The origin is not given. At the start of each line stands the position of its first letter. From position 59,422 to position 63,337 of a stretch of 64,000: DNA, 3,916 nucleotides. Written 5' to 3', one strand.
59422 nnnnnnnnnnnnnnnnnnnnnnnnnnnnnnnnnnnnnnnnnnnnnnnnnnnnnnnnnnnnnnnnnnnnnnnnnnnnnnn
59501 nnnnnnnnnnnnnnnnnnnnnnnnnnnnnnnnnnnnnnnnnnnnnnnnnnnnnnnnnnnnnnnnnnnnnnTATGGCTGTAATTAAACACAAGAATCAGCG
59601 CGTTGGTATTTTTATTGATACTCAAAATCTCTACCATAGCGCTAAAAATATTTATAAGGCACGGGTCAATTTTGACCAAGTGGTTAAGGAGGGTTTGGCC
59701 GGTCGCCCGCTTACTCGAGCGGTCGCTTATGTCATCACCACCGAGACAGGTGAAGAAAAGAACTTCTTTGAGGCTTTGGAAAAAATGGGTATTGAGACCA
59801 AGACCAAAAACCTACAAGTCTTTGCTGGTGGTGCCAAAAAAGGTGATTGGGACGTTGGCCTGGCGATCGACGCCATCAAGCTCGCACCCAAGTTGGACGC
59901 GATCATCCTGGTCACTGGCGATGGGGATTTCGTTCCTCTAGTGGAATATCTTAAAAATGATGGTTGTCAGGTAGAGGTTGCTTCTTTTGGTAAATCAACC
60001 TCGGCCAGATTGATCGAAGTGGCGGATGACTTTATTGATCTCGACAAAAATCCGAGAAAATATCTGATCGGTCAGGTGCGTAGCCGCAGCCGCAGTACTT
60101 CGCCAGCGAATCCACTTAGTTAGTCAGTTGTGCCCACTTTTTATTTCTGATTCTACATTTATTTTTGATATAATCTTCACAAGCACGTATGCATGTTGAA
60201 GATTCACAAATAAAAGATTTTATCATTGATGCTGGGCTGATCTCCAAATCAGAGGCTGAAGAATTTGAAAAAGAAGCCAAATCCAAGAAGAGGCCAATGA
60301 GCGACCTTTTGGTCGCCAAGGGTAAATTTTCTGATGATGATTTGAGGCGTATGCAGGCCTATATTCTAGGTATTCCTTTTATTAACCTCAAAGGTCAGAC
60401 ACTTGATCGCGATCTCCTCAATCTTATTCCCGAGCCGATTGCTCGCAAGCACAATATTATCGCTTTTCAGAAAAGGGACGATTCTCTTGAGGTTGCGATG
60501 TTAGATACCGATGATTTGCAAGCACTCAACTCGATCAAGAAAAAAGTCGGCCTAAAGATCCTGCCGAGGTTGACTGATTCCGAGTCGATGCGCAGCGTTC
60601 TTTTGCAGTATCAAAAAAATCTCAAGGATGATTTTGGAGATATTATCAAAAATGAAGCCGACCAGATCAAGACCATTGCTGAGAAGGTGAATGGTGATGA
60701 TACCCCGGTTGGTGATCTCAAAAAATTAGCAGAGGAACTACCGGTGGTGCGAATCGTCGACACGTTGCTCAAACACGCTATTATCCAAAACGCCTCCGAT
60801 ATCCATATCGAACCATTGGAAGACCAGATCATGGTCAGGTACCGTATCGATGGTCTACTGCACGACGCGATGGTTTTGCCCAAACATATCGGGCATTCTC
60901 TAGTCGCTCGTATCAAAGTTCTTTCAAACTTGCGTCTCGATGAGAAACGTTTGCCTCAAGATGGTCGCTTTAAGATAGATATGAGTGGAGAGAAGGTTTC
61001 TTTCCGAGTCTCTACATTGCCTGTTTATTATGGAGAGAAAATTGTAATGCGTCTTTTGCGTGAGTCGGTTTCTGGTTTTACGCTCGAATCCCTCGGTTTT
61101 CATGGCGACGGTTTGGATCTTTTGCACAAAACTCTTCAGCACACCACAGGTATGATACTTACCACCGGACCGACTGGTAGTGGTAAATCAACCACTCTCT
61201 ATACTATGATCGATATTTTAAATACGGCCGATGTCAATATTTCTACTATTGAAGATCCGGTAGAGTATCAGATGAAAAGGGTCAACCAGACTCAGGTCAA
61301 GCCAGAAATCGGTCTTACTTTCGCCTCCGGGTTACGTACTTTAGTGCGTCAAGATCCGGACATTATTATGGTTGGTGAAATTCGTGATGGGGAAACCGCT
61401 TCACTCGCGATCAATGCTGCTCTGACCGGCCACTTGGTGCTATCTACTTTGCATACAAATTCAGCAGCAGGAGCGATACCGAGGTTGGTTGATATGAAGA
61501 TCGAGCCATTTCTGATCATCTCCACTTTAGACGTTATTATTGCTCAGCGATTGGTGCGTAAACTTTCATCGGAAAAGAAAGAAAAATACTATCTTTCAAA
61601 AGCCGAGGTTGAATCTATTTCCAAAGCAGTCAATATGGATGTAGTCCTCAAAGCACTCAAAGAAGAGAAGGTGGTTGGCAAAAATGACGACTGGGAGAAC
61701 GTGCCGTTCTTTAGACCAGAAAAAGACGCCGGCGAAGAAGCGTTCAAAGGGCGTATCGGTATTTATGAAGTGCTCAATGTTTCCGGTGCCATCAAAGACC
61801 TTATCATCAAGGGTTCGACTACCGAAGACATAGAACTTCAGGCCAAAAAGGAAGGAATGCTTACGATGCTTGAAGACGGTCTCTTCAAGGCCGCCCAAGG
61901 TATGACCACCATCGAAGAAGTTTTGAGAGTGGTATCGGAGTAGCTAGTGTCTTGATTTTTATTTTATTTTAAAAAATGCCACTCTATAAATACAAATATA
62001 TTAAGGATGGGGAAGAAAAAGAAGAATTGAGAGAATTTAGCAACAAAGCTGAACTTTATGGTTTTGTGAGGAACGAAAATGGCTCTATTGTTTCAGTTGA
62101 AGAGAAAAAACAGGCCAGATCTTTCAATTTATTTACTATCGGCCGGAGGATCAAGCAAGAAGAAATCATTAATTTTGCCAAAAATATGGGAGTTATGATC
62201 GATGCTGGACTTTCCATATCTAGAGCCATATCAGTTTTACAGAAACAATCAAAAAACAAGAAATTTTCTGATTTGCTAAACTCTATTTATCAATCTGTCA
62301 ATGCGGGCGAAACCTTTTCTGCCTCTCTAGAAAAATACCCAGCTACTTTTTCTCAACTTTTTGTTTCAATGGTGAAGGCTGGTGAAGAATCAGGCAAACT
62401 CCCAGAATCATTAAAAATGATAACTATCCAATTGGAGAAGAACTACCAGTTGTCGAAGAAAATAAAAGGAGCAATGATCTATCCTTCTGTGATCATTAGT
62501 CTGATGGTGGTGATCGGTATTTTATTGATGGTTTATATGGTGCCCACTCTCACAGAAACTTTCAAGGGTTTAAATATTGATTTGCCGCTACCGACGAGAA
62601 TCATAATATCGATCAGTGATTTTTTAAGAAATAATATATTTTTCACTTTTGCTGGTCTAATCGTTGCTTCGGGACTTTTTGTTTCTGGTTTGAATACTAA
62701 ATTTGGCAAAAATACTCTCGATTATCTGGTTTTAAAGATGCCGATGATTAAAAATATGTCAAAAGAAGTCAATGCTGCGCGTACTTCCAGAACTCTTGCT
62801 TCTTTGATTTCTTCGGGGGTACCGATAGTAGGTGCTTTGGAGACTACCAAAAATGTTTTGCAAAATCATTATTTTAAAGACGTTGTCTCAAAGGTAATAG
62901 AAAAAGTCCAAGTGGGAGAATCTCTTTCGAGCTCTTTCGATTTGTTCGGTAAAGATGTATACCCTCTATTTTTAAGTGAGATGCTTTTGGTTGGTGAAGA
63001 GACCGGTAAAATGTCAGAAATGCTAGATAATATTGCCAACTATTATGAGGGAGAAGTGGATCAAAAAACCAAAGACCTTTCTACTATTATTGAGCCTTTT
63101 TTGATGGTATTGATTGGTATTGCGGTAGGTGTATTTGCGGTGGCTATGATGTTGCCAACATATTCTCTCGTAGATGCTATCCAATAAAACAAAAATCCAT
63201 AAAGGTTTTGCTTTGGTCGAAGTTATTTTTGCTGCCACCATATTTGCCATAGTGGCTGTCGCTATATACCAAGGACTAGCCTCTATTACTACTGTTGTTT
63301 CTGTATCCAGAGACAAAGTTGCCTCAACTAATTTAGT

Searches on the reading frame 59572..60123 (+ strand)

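Call 54: search_protein_families(library=pfam, max_evalue=0.00001, proteins=[window:59572-60123:+])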
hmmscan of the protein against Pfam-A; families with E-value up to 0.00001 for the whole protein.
window:59572-60123:+ (183 aa): 1 family
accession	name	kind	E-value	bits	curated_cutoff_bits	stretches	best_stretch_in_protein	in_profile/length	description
PF01936.24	NYN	-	3.1e-37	128.7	24.2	1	10-158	1-145/145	NYN domain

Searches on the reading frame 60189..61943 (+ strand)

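Call 54: search_protein_families(library=pfam, max_evalue=0.00001, proteins=[window:60189-61943:+])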
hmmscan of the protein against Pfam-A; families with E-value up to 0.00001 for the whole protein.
window:60189-61943:+ (584 aa): 2 families
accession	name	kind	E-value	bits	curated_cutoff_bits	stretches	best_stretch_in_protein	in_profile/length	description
PF00437.27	T2SSE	-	7.8e-122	406.9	24.9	1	181-580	3-370/370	Type II/IV secretion system protein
PF05157.20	MshEN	-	7e-13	48.8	23.1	1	60-143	1-85/90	MshEN domain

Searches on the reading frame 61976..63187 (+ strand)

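Call 54: search_protein_families(library=pfam, max_evalue=0.00001, proteins=[window:61976-63187:+])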
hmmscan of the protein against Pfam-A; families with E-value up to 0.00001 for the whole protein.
window:61976-63187:+ (403 aa): 1 family
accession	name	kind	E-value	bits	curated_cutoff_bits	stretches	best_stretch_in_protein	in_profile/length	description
PF00482.28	T2SSF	-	2e-60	202.7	25.2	2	67-190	1-125/125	Type II secretion system (T2SS), protein F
